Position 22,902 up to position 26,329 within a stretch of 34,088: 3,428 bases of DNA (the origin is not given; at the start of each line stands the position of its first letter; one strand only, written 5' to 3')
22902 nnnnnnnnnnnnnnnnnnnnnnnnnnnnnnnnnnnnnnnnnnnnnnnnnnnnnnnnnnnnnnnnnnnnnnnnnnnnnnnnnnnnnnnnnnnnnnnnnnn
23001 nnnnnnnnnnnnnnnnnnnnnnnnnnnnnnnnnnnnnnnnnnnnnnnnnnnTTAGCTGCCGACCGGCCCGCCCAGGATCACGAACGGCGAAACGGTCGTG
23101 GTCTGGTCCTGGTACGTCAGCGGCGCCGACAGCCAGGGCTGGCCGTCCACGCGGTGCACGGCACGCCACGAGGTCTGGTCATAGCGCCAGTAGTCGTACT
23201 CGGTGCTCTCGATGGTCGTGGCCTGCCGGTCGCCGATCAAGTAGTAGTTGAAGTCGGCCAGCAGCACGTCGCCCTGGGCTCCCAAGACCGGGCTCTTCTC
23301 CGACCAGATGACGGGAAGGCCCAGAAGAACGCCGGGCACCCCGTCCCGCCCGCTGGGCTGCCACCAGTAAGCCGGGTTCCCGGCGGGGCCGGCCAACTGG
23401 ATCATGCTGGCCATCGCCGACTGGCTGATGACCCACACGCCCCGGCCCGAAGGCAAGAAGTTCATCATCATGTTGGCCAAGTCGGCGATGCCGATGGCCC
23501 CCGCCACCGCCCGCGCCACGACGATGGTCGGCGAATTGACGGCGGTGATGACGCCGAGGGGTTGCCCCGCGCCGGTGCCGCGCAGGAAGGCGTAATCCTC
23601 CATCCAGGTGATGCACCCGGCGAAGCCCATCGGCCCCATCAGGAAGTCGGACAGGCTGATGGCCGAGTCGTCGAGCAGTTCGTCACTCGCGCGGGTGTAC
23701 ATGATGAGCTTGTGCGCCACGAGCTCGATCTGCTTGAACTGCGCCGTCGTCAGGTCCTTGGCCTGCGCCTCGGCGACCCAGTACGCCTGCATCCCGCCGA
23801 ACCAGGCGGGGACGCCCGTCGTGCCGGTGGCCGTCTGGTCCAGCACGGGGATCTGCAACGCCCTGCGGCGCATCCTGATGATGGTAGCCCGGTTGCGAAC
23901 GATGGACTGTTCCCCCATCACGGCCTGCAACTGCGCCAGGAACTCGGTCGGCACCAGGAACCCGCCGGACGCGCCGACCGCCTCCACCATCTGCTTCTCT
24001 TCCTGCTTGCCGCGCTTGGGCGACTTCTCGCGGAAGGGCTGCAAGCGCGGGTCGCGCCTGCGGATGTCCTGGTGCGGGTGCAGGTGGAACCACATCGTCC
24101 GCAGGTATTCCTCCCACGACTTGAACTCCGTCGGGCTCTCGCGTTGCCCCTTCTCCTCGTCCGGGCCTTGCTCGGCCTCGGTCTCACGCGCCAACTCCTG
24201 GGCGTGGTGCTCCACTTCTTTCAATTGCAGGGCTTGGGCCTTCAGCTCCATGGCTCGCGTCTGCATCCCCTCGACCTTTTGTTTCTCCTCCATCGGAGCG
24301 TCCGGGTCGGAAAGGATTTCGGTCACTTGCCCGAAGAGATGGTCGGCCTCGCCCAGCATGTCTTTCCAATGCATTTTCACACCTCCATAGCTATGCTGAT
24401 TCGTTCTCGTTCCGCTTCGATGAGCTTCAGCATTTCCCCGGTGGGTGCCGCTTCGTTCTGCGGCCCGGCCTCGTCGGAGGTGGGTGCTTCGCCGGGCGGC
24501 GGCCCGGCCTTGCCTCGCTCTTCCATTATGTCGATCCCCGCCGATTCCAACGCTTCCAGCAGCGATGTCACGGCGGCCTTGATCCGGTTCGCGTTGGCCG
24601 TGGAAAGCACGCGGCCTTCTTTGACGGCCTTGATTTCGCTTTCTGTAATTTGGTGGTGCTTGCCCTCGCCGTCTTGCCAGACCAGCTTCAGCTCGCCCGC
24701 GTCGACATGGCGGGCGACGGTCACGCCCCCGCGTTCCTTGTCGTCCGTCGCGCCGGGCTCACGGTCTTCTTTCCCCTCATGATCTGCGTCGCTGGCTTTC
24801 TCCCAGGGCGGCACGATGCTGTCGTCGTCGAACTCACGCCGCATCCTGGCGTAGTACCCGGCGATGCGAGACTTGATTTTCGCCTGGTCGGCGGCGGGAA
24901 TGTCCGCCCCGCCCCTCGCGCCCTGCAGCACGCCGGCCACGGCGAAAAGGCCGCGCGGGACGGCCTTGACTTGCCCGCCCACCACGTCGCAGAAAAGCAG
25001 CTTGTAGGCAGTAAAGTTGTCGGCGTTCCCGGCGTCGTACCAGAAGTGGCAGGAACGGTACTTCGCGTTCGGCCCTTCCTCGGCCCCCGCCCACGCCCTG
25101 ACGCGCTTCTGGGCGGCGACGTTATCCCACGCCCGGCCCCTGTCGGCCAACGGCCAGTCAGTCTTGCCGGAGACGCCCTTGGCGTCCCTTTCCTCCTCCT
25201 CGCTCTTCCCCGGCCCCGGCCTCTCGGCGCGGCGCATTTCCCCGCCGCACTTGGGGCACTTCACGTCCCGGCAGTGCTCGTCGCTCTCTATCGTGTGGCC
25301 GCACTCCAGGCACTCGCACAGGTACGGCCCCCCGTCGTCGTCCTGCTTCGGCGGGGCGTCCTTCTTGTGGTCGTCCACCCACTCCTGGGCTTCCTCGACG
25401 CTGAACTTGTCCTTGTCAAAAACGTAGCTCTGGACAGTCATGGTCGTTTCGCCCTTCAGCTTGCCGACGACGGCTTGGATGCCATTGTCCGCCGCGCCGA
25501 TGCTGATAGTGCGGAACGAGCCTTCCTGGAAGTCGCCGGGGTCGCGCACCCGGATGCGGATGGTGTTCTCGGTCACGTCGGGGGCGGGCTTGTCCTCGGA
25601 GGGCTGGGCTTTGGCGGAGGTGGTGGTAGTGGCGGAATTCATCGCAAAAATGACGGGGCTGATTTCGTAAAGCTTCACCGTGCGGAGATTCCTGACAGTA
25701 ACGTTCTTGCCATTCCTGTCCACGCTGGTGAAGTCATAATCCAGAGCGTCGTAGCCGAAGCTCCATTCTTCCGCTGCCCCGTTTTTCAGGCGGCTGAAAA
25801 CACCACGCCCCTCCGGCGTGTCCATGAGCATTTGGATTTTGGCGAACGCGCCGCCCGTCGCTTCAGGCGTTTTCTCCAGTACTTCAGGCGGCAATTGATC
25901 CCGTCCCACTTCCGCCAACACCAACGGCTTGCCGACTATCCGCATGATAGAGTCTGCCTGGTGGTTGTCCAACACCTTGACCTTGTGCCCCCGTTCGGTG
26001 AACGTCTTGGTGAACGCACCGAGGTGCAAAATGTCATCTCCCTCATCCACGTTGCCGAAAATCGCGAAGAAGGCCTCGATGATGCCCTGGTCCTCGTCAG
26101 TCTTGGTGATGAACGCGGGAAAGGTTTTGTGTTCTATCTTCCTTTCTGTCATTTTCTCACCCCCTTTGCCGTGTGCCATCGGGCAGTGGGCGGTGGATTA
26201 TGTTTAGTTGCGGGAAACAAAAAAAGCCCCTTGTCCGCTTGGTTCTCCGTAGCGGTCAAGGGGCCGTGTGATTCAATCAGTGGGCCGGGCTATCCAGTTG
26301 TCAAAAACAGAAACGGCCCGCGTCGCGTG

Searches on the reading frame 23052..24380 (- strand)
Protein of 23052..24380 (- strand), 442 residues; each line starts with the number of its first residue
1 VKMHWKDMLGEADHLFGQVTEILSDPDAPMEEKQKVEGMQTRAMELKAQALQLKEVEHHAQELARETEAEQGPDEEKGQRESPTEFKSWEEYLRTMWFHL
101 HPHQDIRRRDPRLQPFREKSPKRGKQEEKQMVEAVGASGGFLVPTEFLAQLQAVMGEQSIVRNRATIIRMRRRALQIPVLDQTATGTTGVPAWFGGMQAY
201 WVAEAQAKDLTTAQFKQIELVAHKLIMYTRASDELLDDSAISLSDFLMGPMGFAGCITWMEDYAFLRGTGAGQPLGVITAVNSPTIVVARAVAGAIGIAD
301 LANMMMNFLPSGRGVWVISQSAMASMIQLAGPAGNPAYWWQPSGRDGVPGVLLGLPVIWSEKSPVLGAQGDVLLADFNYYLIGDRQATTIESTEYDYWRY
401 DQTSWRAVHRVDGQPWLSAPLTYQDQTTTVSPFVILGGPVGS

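Call 9: search_protein_families(library=pfam, proteins=[window:23052-24380:-], max_evalue=0.01)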
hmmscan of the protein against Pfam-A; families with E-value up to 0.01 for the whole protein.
window:23052-24380:- (442 aa): 1 family
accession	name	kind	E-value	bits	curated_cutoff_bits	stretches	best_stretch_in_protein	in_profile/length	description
PF05065.19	Phage_capsid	-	6.1e-47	160.8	24.2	1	139-421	1-275/280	Phage capsid family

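Call 10: search_protein_families(library=phrogs, proteins=[window:23052-24380:-], max_evalue=0.001)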
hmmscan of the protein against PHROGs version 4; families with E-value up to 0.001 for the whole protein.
window:23052-24380:- (442 aa): 5 families
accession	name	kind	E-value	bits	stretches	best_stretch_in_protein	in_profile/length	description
phrog_10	-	head and packaging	2.5e-50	173.2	1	24-431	288-643/752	major head protein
phrog_617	-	head and packaging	2.6e-21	77.2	1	134-395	342-586/626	major head protein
phrog_2263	-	head and packaging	7.9e-08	32.6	1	31-391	184-511/551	major head protein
phrog_15928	-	head and packaging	0.00014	22.9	1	314-395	69-150/185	major head protein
phrog_17162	-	unknown function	0.00015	22.9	0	347-414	2-70/85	-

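Call 12: search_dna_similar(query=window:23052-24380:-, collection=phages, mode=protein, max_rows=15)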
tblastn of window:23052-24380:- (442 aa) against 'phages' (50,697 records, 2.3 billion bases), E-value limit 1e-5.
Records with a match: 262; places in all: 262; records where one place covers at least 80% of the query: 12.
Best place of each record, by identity: <60% 262.
By first word of the organism name: Streptococcus 99; Vibrio 82; phage 12; Escherichia 9; Ruminococcus 7; Campylobacter 7; Caulobacter 5; Coprococcus 4; Oscillospiraceae 3; Lachnospiraceae 3; and 21 more.
By host as written in the record: - 96; Streptococcus suis 11; Escherichia coli 7; Ruminococcus sp. 6; Caulobacter segnis CBR1 4; Coprococcus sp. 4; Oscillospiraceae 3; Streptococcus pyogenes 3; and 113 more.
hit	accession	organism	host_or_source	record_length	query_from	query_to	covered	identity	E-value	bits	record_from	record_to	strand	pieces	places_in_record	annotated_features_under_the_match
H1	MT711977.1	Streptomyces phage Dagobah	Streptomyces coelicolor M600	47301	84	436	80%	32.2%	1e-40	160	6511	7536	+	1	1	major capsid protein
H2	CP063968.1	Clostridium phage CWou-2020b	Clostridium botulinum BKT2873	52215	1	437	99%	25.5%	6e-26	117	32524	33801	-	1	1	phage major capsid protein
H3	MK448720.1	Streptococcus phage Javan261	Streptococcus ictaluri 707-05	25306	21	417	90%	27.4%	3e-22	105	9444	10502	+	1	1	major capsid protein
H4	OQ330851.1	Caulobacter phage W2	Caulobacter segnis CBR1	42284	130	437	70%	33.7%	2e-33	139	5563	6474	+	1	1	major capsid protein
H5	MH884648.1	Caulobacter phage Kronos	Caulobacter sp. CBR1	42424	130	437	70%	33.7%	2e-33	139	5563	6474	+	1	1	major capsid protein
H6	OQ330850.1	Caulobacter phage TMCBR4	Caulobacter segnis CBR1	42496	130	437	70%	33.7%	2e-33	139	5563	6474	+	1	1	major capsid protein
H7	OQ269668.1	Caulobacter phage TMCBR2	Caulobacter segnis CBR1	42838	130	437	70%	33.3%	2e-35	145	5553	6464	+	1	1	major capsid protein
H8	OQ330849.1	Caulobacter phage TMCBR3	Caulobacter segnis CBR1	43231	130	437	70%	33.3%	2e-35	145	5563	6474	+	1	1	major capsid protein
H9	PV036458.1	Oscillospirales phage IMGVR 15609780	Oscillospirales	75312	55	414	81%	27.4%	1e-23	110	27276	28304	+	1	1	major head protein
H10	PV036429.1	phage NatCom_19828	human feces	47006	78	417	77%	28.4%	1e-18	95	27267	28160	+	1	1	hypothetical protein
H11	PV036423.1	phage NatCom_17901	human feces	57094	87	432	78%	27.5%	3e-22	105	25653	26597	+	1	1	major head protein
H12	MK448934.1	Streptococcus phage Javan422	Streptococcus porci DSM_23759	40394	102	414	71%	29.2%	1e-22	107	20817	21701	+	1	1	major capsid protein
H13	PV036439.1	Ruminococcus phage NatCom_28274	Ruminococcus sp.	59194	122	417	67%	30.6%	4e-22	105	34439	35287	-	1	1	hypothetical protein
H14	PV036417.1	Ruminococcus phage NatCom_3870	Ruminococcus sp.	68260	122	414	66%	30.9%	8e-23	107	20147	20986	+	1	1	hypothetical protein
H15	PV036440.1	Ruminococcus phage NatCom_28775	Ruminococcus sp.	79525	122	414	66%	30.9%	9e-23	107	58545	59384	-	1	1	hypothetical protein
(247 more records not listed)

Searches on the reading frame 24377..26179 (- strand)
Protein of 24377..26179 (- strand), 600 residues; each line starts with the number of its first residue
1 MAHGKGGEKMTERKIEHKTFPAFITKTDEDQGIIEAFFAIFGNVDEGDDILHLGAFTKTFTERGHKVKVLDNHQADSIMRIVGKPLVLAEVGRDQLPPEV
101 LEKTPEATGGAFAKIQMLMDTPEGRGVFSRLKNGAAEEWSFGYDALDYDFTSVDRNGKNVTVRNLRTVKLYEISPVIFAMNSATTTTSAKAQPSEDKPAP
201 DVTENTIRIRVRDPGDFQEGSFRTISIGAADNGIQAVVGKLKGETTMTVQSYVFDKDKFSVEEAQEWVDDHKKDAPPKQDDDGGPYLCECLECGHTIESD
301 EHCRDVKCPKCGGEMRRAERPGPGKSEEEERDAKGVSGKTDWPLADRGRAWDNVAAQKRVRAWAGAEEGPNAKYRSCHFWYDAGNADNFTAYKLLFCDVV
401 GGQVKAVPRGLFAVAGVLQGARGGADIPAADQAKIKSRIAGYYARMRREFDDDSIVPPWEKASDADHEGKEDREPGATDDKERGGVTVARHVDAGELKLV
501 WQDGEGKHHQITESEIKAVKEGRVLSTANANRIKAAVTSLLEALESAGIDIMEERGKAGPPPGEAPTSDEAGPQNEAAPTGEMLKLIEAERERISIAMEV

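Call 9: search_protein_families(library=pfam, proteins=[window:24377-26179:-], max_evalue=0.01)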
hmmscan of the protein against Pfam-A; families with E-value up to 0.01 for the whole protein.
window:24377-26179:- (600 aa): 2 families
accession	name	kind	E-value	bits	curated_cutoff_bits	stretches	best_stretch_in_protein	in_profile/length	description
PF04586.22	Peptidase_S78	-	4.3e-16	59.9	21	1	110-188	80-154/165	Caudovirus prohead serine protease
PF23455.1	DUF7129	-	0.0074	16.4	30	0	289-316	13-38/45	Domain of unknown function (DUF7129)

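Call 10: search_protein_families(library=phrogs, proteins=[window:24377-26179:-], max_evalue=0.001)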
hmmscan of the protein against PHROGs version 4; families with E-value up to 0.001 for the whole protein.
window:24377-26179:- (600 aa): 4 families
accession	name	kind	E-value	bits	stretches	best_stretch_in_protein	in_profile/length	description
phrog_80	-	head and packaging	1e-31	111.8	1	6-205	208-396/607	head maturation protease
phrog_3244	-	head and packaging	1.1e-11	46.1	1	25-195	26-186/326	head maturation protease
phrog_9644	-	head and packaging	1e-07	32.6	1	25-192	156-309/341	head maturation protease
phrog_617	-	head and packaging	0.00052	20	0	125-207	102-171/626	major head protein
